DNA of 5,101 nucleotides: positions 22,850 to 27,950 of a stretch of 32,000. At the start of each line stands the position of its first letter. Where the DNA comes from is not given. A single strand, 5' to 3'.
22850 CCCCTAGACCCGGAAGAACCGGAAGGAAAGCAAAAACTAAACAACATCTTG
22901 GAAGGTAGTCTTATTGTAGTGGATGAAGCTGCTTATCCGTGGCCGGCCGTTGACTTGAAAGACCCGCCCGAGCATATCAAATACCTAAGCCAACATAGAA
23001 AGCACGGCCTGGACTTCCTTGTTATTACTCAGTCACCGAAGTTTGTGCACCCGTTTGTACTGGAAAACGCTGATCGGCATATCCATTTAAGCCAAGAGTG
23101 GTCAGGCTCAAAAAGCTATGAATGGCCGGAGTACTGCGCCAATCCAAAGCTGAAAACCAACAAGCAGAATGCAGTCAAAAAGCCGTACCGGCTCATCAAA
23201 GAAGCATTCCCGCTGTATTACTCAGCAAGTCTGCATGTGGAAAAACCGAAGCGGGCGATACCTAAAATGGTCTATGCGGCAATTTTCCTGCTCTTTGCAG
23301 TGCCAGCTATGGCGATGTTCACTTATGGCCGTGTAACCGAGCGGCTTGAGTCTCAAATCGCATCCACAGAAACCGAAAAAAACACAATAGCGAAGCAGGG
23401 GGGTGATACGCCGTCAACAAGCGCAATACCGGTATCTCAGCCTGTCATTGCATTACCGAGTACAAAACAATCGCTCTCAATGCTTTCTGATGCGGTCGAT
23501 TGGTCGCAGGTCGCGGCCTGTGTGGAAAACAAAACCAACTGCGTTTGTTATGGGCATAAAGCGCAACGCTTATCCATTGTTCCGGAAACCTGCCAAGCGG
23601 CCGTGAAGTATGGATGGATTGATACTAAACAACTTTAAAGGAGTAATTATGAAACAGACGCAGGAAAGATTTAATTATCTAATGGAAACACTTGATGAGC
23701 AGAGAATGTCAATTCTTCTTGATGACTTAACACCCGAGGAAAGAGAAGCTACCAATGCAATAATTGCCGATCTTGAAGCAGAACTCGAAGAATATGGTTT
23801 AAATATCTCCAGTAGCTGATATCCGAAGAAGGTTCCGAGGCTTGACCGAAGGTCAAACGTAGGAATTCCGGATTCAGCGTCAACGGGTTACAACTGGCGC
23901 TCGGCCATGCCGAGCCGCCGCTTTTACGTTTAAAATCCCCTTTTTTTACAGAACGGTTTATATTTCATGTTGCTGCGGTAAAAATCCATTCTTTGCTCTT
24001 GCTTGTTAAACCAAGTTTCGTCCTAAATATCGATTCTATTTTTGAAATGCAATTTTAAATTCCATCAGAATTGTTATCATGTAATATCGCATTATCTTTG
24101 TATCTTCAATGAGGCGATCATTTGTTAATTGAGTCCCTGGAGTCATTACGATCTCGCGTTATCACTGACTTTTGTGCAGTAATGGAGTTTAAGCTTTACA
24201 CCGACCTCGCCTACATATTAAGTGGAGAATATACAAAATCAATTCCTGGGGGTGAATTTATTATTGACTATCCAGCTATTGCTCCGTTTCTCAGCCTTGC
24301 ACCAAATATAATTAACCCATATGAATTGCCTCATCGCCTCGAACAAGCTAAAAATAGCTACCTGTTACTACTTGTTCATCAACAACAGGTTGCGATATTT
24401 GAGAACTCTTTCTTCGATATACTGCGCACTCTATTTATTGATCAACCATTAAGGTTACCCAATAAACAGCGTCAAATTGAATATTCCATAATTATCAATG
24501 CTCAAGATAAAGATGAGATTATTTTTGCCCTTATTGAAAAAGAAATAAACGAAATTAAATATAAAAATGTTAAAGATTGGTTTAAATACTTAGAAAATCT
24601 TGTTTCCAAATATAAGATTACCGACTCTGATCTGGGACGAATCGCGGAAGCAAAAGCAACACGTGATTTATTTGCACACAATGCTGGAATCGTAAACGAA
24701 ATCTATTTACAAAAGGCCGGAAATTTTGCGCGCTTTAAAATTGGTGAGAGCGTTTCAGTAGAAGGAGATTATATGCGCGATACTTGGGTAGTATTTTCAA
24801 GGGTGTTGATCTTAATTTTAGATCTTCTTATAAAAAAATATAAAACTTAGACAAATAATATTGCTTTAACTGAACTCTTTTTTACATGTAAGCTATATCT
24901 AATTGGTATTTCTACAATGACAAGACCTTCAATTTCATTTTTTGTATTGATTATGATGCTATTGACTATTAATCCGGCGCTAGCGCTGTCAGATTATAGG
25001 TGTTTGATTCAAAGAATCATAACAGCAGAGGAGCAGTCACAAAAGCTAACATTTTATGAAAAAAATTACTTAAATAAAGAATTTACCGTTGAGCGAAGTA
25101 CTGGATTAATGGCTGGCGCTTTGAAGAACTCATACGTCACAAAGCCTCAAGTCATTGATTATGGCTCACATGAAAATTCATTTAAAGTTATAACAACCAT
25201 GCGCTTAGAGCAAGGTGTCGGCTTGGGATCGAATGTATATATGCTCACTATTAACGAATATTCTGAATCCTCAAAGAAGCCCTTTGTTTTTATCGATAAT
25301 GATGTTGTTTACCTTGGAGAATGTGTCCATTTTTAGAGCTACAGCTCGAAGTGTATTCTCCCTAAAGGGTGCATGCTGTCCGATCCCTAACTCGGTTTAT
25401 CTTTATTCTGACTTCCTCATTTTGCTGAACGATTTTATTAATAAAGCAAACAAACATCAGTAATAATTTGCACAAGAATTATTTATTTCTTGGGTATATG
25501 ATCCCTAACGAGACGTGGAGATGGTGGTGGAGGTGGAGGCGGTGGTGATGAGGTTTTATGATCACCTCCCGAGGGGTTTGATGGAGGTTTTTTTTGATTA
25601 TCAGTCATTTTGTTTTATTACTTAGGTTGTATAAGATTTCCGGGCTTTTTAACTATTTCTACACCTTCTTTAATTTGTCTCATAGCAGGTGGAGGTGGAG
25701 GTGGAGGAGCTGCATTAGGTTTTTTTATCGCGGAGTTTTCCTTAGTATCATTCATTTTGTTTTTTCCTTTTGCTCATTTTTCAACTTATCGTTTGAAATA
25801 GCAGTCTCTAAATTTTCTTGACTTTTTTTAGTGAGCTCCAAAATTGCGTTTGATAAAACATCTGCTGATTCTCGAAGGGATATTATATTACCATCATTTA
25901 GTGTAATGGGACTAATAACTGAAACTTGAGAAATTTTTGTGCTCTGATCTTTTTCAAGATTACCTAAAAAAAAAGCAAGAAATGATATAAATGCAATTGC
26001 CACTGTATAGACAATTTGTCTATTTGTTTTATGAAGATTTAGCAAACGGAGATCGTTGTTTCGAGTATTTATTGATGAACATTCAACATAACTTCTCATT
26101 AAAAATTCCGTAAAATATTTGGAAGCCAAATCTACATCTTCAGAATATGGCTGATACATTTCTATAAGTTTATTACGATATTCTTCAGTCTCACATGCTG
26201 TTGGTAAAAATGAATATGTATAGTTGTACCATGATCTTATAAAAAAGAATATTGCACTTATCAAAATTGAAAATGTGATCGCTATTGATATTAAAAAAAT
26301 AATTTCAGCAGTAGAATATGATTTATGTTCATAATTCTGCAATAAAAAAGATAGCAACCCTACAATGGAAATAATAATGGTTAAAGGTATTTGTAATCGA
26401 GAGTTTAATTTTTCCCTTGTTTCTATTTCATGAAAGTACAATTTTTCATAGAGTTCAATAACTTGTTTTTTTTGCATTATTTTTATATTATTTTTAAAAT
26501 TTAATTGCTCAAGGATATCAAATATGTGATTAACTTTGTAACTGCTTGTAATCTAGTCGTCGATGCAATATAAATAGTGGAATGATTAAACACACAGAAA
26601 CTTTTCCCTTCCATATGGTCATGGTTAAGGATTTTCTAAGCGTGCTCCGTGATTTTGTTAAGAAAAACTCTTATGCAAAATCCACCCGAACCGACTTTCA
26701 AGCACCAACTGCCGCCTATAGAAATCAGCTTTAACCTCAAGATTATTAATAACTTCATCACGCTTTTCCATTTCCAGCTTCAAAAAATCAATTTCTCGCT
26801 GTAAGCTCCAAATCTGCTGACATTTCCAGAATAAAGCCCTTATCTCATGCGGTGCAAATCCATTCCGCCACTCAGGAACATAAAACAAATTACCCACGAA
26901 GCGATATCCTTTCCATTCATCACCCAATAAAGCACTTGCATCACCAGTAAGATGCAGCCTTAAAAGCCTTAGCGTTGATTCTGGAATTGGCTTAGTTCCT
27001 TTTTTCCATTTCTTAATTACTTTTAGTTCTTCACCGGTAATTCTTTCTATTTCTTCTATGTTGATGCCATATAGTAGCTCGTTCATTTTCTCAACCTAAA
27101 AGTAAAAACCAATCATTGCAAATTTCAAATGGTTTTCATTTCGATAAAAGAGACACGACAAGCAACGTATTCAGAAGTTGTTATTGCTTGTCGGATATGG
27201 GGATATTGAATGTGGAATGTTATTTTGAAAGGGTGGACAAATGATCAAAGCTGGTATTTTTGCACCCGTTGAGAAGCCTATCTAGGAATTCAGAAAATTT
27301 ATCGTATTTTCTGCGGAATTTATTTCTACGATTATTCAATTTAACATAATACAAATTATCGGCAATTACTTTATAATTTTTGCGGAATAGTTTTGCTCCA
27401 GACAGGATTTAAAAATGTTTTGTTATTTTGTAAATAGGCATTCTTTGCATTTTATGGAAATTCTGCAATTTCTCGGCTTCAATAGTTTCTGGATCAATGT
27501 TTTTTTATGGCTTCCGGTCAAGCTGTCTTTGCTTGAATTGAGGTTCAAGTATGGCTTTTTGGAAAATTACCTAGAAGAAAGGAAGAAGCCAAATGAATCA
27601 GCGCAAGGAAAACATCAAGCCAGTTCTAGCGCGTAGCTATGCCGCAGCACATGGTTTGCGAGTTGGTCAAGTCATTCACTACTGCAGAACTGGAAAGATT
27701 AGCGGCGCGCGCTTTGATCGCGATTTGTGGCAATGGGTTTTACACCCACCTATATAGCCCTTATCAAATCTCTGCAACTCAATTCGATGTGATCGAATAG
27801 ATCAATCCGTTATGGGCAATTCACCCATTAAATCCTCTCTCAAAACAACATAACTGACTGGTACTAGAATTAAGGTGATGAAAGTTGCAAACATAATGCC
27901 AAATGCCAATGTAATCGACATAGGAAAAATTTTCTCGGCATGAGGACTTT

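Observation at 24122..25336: Second Rx4H HEPN-like protein plus a secreted protein in the equivalent cargo slot of prophage unit B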

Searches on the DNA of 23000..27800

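Call 94: search_rna_families(source=window, start=23000, end=27800, threshold=evalue, max_evalue=0.1)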
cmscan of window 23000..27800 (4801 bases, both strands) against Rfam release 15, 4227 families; matches with E-value up to 0.1: 0.
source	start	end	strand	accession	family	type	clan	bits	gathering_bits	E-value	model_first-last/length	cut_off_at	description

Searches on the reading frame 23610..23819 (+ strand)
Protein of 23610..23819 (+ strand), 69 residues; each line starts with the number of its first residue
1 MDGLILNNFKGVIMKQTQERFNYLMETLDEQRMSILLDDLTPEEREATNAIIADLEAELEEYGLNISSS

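Call 4: search_protein_families(library=pfam, proteins=[window:23610-23819:+], max_evalue=1)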
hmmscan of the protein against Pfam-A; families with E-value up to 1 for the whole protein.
window:23610-23819:+ (69 aa): 2 families
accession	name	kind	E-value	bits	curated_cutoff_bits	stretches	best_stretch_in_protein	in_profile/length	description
PF13125.11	DUF3958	-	0.06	14.1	26.3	1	13-60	37-84/107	Protein of unknown function (DUF3958)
PF12544.13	LAM_C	-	0.11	13.1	26.7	1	4-60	42-97/127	Lysine-2,3-aminomutase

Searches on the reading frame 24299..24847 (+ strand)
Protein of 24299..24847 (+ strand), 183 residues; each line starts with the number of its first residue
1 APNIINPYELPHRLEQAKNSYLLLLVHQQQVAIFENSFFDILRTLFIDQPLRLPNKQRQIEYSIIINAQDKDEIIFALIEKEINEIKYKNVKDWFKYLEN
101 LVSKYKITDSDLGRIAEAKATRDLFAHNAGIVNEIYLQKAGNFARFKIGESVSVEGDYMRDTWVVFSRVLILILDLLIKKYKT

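Call 78: predict_structure(alignment_id=A4)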
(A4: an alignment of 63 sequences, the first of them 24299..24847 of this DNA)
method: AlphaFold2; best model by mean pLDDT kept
length: 183 residues; sequences in the alignment: 63
mean_pLDDT: 94.7   pTM: 0.87
mean pLDDT of the five models: 94.7, 93.9, 93.9, 93.2, 92.9
residues with pLDDT >= 90: 166; 70-90: 15; 50-70: 2; < 50: 0
segments of 3 or more residues with pLDDT < 50: none
pLDDT, mean of each block of 10 residues (from residue 1): 84 91 96 98 96 92 97 97 97 96 89 98 96 97 97 95 98 94 78
secondary structure, 60 per line:
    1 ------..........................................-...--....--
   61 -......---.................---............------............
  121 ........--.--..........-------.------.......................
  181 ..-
elements in order: H7-48 H55-58 H62-67 H71-87 H91-102 H109-128 H134-143 H158-182

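Call 80: fold_search(model_id=the predicted structure, library=pdb)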
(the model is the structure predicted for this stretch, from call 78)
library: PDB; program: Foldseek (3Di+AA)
matches with E <= 10: 138; with E <= 0.001: 0
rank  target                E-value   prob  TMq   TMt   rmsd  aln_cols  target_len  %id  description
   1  5c22_B                9.5e-01  0.11  0.19  0.14  31.0       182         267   10  Crystal structure of Zn-bound HlyD from E. coli (released 2016-02-17)
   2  8otz_BR               1.2e+00  0.14  0.25  0.13  19.3       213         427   17  48-nm repeat of the native axonemal doublet microtubule from bovine sperm (released 2023-11-22)
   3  5msj_A                1.5e+00  0.05  0.17  0.16  23.6       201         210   11  Mouse PA28alpha (released 2017-09-13)
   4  8oup_A                1.7e+00  0.06  0.17  0.20  15.1       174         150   13  Structural characterization of the hexa-coordinated globin from Spisula solidissima (released 2023-07-05)
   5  7y16_B                1.8e+00  0.07  0.17  0.21  14.2       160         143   12  Crystal structure of rRNA-processing protein Las1 (released 2023-06-14)
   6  8ftw_MODEL_1_A        1.8e+00  0.03  0.12  0.13  17.5       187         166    8  FliT-FliJ fusion complex (released 2023-07-05)
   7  5zeo                  1.9e+00  0.08  0.18  0.21  12.3       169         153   15  X-ray structure of sperm whale V21C/V66C/F46S myoglobin mutant with an intramolecular disulfide bond (released 2018-05-09)
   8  1dxu_B                1.9e+00  0.07  0.19  0.21  11.3       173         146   12  HIGH-RESOLUTION X-RAY STUDY OF DEOXY RECOMBINANT HUMAN HEMOGLOBINS SYNTHESIZED FROM BETA-GLOBINS HAVING MUTATED AMINO  (released 1993-10-31)
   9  6ls8_A                2.2e+00  0.08  0.19  0.21  12.1       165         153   14  The monomeric structure of G80A/H81A/H82A myoglobin (released 2020-05-06)
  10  1ufp                  2.2e+00  0.08  0.19  0.21  12.0       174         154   15  Crystal Structure of an Artificial Metalloprotein:Fe(III)(3,3'-Me2-salophen)/apo-wild type Myoglobin (released 2004-05-18)
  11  2hhe_B                2.2e+00  0.07  0.18  0.21  12.3       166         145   10  OXYGEN AFFINITY MODULATION BY THE N-TERMINI OF THE BETA CHAINS IN HUMAN AND BOVINE HEMOGLOBIN (released 1995-01-26)
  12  5utd                  2.2e+00  0.07  0.18  0.20  12.4       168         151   14  Sperm whale myoglobin V68A/I107Y with nitrite (released 2018-02-28)
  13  1o1k_B                2.2e+00  0.06  0.18  0.21  11.4       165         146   12  Deoxy hemoglobin (A,C:V1M; B,D:V1M,V67W) (released 2002-12-18)
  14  6s3l_F                2.2e+00  0.04  0.16  0.12  21.3       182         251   12  Structure of the core of the flagellar export apparatus from Vibrio mimicus, the FliPQR-FlhB complex. (released 2020-03-25)
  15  1hbr_B                2.4e+00  0.08  0.22  0.27  12.2       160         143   12  R-STATE FORM OF CHICKEN HEMOGLOBIN D (released 1999-03-26)
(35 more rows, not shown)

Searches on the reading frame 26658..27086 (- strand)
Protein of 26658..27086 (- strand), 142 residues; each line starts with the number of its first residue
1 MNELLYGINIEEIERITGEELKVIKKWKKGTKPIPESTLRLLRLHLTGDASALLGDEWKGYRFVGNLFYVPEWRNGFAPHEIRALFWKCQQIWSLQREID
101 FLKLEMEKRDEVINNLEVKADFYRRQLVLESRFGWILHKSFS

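Call 4: search_protein_families(library=pfam, proteins=[window:26658-27086:-], max_evalue=1)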
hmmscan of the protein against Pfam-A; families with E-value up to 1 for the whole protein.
window:26658-27086:- (142 aa): 2 families
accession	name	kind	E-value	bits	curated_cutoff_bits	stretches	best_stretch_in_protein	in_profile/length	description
PF12375.13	DUF3653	-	0.011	16.4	22.4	1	53-93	4-43/66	Phage protein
PF06785.16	UPF0242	-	0.066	13.7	33.5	1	88-119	148-179/194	Uncharacterised protein family (UPF0242) N-terminus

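Call 5: search_protein_families(library=padloc, proteins=[window:26658-27086:-], max_evalue=1)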
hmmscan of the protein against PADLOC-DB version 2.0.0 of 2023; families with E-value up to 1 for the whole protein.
window:26658-27086:- (142 aa): 0 families

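Call 6: search_protein_families(library=ncbifam, proteins=[window:26658-27086:-], max_evalue=1)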
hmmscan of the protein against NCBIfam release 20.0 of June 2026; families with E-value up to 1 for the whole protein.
window:26658-27086:- (142 aa): 1 family
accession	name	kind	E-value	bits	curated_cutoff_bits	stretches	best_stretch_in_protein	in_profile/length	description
NF040522.1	VC1465_fam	subfamily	5.7e-07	29.6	70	1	21-98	23-97/111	VC1465 family Xer recombination activation factor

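Call 7: search_protein_families(library=phrogs, proteins=[window:26658-27086:-], max_evalue=1)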
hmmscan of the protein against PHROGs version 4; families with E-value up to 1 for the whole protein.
window:26658-27086:- (142 aa): 6 families
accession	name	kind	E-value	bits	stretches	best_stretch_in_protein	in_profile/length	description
phrog_1668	-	tail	3e-06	28.4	1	6-74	17-82/122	tail assembly protein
phrog_13662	-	unknown function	0.0074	17.5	1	80-125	40-82/87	-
phrog_29274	-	unknown function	0.12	13.4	0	110-125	44-59/59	-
phrog_25084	-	unknown function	0.19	12.3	0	31-90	150-207/250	-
phrog_14341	-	transcription regulation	0.2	12.4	1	6-49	15-61/184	transcriptional repressor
phrog_9014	-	moron, auxiliary metabolic gene and host takeover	0.26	12.5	1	92-119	20-47/52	Gp5.9-like inihibitor of recBCD nuclease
